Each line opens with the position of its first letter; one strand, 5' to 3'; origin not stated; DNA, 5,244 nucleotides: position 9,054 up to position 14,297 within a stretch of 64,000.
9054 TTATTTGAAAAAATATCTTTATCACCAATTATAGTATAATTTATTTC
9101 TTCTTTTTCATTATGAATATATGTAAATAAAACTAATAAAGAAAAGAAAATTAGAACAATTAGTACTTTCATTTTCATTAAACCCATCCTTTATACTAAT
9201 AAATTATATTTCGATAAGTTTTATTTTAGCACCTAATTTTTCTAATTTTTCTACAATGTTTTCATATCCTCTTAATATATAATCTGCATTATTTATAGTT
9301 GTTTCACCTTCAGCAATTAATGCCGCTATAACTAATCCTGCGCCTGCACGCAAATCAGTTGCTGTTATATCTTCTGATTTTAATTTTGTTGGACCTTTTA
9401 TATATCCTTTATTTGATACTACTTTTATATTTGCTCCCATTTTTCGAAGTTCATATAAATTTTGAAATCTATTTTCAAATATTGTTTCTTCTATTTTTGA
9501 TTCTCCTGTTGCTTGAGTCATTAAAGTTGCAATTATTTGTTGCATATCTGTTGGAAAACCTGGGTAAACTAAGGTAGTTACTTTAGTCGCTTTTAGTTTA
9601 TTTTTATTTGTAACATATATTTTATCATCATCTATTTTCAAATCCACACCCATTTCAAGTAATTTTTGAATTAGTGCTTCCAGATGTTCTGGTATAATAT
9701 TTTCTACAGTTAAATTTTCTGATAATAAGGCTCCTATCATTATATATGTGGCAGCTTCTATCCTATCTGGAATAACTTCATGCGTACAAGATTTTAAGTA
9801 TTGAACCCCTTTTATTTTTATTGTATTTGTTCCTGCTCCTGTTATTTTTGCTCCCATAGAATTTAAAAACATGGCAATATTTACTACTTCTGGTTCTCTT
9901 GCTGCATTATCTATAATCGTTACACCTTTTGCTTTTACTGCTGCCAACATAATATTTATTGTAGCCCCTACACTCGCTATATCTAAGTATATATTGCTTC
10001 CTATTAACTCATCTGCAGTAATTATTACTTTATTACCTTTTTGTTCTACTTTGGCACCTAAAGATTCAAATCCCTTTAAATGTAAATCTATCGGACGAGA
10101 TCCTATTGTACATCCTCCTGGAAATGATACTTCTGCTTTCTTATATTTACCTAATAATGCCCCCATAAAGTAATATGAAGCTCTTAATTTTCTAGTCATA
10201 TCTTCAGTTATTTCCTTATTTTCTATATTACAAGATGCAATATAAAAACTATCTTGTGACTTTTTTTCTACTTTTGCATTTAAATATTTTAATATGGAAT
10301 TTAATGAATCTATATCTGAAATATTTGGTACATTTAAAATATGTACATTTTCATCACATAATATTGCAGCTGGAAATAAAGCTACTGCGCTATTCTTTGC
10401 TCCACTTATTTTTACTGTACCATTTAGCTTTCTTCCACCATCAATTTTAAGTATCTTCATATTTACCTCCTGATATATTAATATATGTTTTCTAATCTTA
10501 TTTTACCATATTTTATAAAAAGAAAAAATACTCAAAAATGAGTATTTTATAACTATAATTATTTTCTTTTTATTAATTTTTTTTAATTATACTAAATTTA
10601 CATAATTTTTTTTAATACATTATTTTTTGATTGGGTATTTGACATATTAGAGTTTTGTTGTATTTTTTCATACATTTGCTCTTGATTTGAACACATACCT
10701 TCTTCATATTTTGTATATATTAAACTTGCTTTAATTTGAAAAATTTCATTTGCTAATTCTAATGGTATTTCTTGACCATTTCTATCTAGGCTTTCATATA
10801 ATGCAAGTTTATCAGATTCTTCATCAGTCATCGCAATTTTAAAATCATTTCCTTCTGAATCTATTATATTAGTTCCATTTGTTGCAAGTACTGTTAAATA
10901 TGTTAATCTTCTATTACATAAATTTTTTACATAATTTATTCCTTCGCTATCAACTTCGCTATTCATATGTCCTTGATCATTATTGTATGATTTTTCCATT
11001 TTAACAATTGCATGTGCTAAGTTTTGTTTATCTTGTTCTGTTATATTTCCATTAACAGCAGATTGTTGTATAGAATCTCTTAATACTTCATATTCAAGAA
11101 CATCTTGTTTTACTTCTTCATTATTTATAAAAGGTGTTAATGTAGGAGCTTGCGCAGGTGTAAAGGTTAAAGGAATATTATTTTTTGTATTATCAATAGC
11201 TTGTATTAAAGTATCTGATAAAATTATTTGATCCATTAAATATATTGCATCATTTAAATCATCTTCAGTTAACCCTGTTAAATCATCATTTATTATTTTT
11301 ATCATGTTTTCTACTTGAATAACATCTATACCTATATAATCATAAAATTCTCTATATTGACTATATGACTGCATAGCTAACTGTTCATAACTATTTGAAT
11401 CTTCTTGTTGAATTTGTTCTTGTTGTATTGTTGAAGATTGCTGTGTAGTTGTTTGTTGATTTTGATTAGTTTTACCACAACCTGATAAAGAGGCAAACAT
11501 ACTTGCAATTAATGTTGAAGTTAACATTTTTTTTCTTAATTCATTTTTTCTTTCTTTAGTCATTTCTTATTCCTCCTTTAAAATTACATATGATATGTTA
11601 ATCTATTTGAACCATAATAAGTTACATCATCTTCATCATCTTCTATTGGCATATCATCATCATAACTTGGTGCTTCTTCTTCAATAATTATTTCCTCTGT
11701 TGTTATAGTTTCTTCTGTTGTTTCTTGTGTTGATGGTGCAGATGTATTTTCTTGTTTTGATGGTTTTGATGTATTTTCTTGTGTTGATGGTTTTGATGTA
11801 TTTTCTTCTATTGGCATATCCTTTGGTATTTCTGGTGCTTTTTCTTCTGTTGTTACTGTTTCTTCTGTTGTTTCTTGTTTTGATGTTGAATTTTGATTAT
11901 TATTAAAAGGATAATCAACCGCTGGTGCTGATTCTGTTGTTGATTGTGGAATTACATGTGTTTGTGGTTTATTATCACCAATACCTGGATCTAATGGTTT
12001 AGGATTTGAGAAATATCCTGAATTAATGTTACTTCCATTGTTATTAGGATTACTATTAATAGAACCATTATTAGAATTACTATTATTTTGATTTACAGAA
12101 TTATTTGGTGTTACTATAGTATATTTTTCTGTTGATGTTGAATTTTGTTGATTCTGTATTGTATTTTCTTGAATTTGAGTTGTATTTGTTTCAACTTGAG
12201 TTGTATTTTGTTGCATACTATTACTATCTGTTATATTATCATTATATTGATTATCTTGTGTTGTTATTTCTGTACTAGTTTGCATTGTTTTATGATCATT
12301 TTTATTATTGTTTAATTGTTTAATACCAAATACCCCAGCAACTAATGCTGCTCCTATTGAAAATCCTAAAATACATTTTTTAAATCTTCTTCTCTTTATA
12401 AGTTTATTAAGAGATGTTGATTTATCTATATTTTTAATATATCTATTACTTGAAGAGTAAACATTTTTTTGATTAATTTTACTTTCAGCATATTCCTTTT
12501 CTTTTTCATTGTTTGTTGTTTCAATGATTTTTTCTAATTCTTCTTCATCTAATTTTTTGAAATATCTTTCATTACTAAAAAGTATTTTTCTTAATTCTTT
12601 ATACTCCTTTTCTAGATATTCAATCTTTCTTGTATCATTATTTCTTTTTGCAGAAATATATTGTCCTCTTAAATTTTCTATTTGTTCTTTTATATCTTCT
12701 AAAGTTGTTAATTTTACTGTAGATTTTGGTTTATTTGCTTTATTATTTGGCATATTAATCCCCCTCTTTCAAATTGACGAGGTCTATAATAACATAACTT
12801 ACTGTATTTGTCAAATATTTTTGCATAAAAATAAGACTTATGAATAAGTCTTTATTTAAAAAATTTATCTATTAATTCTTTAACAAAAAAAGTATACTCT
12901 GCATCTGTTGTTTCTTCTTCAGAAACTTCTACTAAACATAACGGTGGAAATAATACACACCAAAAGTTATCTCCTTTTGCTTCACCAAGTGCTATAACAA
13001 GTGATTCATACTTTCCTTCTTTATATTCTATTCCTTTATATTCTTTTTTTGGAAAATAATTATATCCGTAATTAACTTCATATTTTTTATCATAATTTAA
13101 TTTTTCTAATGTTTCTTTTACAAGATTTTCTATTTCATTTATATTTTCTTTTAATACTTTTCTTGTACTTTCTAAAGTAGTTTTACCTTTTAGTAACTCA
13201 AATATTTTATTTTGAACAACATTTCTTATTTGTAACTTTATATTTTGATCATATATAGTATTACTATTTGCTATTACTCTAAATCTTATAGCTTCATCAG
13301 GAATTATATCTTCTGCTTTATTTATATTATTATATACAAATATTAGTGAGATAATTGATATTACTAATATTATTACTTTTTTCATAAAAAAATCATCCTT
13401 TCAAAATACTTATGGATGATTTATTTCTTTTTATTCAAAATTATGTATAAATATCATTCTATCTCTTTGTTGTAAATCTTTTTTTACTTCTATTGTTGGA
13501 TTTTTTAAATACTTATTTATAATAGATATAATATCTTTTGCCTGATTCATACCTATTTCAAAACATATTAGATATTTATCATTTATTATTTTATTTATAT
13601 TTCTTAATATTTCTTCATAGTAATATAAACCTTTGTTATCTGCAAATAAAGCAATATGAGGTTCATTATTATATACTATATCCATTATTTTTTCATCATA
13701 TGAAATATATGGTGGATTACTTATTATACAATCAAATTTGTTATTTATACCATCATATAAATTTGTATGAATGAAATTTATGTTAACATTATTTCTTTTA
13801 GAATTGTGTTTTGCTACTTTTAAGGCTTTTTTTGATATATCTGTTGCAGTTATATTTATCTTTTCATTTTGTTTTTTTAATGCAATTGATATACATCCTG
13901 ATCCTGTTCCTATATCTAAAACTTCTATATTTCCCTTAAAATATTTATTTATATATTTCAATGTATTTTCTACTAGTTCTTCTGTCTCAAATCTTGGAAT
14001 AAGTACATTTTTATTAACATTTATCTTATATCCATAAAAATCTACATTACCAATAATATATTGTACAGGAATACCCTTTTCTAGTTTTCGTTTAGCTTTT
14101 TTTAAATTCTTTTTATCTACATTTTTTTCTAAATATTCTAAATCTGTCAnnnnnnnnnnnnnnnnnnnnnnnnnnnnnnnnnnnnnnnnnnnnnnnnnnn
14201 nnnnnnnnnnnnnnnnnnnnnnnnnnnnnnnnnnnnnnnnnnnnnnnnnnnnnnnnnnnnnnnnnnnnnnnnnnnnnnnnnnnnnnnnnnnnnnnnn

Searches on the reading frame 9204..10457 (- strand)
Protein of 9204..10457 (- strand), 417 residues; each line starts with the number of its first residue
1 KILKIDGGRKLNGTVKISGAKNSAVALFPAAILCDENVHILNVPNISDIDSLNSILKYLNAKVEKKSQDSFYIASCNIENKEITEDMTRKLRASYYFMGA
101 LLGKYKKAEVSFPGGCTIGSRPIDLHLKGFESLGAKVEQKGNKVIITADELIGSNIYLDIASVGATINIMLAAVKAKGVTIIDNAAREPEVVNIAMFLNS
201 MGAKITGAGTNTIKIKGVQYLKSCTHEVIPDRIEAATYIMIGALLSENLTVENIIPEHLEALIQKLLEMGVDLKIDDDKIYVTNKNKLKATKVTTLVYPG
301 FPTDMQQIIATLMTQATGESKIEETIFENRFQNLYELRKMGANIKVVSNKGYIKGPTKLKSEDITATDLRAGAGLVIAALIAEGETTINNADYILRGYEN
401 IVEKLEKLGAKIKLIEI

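Call 47: search_protein_families(library=pfam, proteins=[window:9204-10457:-], max_evalue=0.00001)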
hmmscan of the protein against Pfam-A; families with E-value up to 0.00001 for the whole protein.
window:9204-10457:- (417 aa): 1 family
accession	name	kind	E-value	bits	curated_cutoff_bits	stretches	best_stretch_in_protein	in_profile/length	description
PF00275.25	EPSP_synthase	-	5.4e-95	319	22.8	1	6-405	2-417/417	EPSP synthase (3-phosphoshikimate 1-carboxyvinyltransferase)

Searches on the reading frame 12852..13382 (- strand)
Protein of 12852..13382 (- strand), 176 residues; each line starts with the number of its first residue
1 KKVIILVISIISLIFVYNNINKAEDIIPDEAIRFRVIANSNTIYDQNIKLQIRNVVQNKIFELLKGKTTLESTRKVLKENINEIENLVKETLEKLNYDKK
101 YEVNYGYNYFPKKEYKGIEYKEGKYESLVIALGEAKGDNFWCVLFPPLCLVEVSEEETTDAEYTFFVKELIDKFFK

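Call 48: search_protein_families(library=pfam, proteins=[window:12852-13382:-], max_evalue=0.00001)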
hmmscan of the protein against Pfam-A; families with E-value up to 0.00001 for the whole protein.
window:12852-13382:- (176 aa): 1 family
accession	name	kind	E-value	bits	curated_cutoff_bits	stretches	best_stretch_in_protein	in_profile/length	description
PF09551.15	Spore_II_R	-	9.4e-40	136.5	25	1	29-154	2-127/128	Stage II sporulation protein R (spore_II_R)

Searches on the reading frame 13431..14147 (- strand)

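Call 48: search_protein_families(library=pfam, proteins=[window:13431-14147:-], max_evalue=0.00001)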
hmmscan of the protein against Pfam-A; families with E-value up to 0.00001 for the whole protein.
window:13431-14147:- (238 aa): 8 families
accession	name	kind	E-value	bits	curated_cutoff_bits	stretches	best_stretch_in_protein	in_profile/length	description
PF05175.20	MTS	-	1.5e-20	73.9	23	1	74-154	33-115/170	Methyltransferase small domain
PF06325.19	PrmA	-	6.6e-15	55.8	22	1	62-144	151-233/296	Ribosomal protein L11 methyltransferase (PrmA)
PF13847.12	Methyltransf_31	-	6.5e-13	49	27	1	71-152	2-82/145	Methyltransferase domain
PF13649.12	Methyltransf_25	-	1e-12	49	27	1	76-144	1-71/97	Methyltransferase domain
PF08242.18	Methyltransf_12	-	2.5e-09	38.2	30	1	77-144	1-72/98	Methyltransferase domain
PF08241.18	Methyltransf_11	-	2.8e-09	37.9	21.2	1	77-144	1-67/95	Methyltransferase domain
PF12847.13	Methyltransf_18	-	1.1e-07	32.4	27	1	61-136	3-77/151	Methyltransferase domain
PF07669.17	Eco57I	-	6.6e-06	26.8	25.3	1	90-210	22-133/171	Eco57I restriction-modification methylase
